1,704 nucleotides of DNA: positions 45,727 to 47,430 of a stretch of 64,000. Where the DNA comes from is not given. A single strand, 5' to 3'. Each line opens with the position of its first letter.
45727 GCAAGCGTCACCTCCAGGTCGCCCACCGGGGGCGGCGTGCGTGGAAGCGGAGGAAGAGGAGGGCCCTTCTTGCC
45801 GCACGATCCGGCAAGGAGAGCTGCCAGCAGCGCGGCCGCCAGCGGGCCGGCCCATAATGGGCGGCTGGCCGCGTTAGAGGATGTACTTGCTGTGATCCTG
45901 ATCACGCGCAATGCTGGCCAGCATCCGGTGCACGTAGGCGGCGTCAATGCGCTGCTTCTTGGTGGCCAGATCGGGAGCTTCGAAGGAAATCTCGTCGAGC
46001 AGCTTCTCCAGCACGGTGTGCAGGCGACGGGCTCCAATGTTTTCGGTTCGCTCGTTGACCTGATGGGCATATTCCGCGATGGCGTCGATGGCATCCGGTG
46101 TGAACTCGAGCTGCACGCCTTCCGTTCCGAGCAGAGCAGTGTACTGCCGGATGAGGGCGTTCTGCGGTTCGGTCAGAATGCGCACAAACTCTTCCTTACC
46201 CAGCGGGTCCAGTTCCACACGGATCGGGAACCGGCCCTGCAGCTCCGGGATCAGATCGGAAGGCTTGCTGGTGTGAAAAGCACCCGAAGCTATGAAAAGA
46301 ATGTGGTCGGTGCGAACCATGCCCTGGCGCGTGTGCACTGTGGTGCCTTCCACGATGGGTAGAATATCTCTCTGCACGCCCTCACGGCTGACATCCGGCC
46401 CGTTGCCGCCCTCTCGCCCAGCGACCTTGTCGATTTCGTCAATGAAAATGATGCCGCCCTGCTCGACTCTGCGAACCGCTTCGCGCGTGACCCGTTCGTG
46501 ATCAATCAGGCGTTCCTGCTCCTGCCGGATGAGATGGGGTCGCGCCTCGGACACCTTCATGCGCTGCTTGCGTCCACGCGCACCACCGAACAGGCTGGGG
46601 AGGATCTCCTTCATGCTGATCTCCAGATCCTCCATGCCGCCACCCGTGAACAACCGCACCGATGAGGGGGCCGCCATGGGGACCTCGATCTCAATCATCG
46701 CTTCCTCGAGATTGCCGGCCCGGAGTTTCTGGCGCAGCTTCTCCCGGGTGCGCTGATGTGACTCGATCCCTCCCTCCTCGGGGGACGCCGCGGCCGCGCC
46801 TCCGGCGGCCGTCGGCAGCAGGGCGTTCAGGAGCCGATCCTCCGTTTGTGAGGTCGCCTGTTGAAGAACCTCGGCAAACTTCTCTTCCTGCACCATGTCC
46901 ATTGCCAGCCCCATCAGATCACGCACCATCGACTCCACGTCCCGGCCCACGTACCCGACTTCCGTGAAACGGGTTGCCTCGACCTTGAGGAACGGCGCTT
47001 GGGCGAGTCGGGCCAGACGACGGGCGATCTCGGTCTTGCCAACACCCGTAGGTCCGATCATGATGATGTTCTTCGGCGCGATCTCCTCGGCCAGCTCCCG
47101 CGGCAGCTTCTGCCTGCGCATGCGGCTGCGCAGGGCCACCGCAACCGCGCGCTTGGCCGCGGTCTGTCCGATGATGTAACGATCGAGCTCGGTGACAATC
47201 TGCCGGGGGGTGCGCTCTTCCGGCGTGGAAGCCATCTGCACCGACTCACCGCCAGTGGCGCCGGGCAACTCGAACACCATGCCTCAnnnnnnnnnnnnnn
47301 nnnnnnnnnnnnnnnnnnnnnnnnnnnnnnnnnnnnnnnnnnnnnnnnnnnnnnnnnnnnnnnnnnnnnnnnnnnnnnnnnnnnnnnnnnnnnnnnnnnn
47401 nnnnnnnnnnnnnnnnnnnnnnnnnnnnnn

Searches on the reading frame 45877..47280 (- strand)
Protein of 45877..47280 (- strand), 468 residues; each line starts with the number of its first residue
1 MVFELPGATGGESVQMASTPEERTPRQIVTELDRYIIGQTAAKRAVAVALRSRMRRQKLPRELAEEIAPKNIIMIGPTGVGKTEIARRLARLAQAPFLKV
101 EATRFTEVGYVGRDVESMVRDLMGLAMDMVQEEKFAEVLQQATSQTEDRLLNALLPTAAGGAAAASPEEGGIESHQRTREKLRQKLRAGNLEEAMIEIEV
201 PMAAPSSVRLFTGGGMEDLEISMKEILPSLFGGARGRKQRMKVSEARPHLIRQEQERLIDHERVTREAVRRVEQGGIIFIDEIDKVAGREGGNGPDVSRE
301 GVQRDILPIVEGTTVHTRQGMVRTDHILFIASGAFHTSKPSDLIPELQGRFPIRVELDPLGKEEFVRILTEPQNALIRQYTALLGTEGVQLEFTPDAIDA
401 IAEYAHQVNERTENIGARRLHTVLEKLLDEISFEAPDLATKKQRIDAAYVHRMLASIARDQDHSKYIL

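Call 39: search_protein_families(library=ncbifam, proteins=[window:45877-47280:-])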
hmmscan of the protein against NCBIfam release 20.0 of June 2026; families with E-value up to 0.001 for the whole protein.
window:45877-47280:- (468 aa): 23 families
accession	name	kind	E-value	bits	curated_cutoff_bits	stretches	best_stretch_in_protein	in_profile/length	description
TIGR00390.1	hslU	equivalog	2.4e-185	616.7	362.45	1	24-468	2-441/441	ATP-dependent protease ATPase subunit HslU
NF003745.1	PRK05342.1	equivalog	5.5e-68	229.7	359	3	19-126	56-166/418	ATP-dependent Clp protease ATP-binding subunit ClpX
TIGR00382.1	clpX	equivalog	5.2e-59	200.3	370.75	3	343-451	302-406/414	ATP-dependent protease ATP-binding subunit ClpX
NF003069.1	PRK03992.1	subfamily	3.9e-09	36.1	500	1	68-128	164-222/379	proteasome-activating nucleotidase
TIGR02639.1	ClpA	equivalog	5.9e-09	34.7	993.15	1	18-112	441-530/734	ATP-dependent Clp protease ATP-binding subunit ClpA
TIGR01242.2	TIGR01242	subfamily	1.7e-08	33.9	500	1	68-127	147-204/362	proteasome-activating nucleotidase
TIGR01241.2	FtsH_fam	equivalog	3.3e-08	32.7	600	1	69-123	195-247/598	ATP-dependent zinc metalloprotease FtsH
NF008004.0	PRK10733.1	equivalog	1.8e-07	29.5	1008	1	37-125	155-239/644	ATP-dependent zinc metalloprotease FtsH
TIGR02881.1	spore_V_K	equivalog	4.7e-06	25.9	422.95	0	263-371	95-189/261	stage V sporulation protein K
NF047747.1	PrtsmActNtasePan2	equivalog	1.2e-05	24.7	700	0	68-128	184-242/397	proteasome-activating nucleotidase Pan2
NF041006.2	cell_div_CdvC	equivalog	1.5e-05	24.1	650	0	36-133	105-196/370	cell division protein CdvC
TIGR01243.1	CDC48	subfamily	1.6e-05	23.4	802.65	0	50-114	194-256/733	CDC48 family AAA ATPase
TIGR03346.1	chaperone_ClpB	equivalog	3.2e-05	22.5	1232.1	1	28-91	559-617/853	ATP-dependent chaperone ClpB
NF047748.1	PrtsmActNtasePan1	equivalog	3.4e-05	23.1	750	0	68-129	181-240/405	proteasome-activating nucleotidase Pan1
NF033606.1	heat_AAA_ClpK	exception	0.00012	20.1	1900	1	31-91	610-665/949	heat shock survival AAA family ATPase ClpK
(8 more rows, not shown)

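Call 40: search_protein_families(library=pfam, proteins=[window:45877-47280:-])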
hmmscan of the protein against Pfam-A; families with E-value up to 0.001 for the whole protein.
window:45877-47280:- (468 aa): 9 families
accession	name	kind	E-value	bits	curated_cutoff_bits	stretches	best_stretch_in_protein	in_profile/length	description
PF07724.20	AAA_2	-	4.2e-33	115.2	27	2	214-354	14-166/166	AAA domain (Cdc48 subfamily)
PF00004.35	AAA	-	9.7e-16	58.8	21.2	2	260-357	41-129/131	ATPase family associated with various cellular activities (AAA)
PF07728.20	AAA_5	-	1.9e-09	38.1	22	1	71-107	1-38/139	AAA domain (dynein-related subfamily)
PF00270.35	DEAD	-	1.6e-05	25.1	26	0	228-293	77-134/167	DEAD/DEAH box helicase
PF13401.12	AAA_22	-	4.3e-05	24.3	27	0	70-115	6-54/130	AAA domain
PF00493.29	MCM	-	0.00015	21.4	23.3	0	23-95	13-83/224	MCM P-loop domain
PF10431.15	ClpB_D2-small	-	0.00022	21.6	21.9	1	360-428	1-60/81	C-terminal, D2-small domain, of ClpB protein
PF13191.12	AAA_16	-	0.00028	21.9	32.6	0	69-188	24-126/167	AAA ATPase domain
PF13521.12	AAA_28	-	0.00063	20.4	27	0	72-139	2-70/164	AAA domain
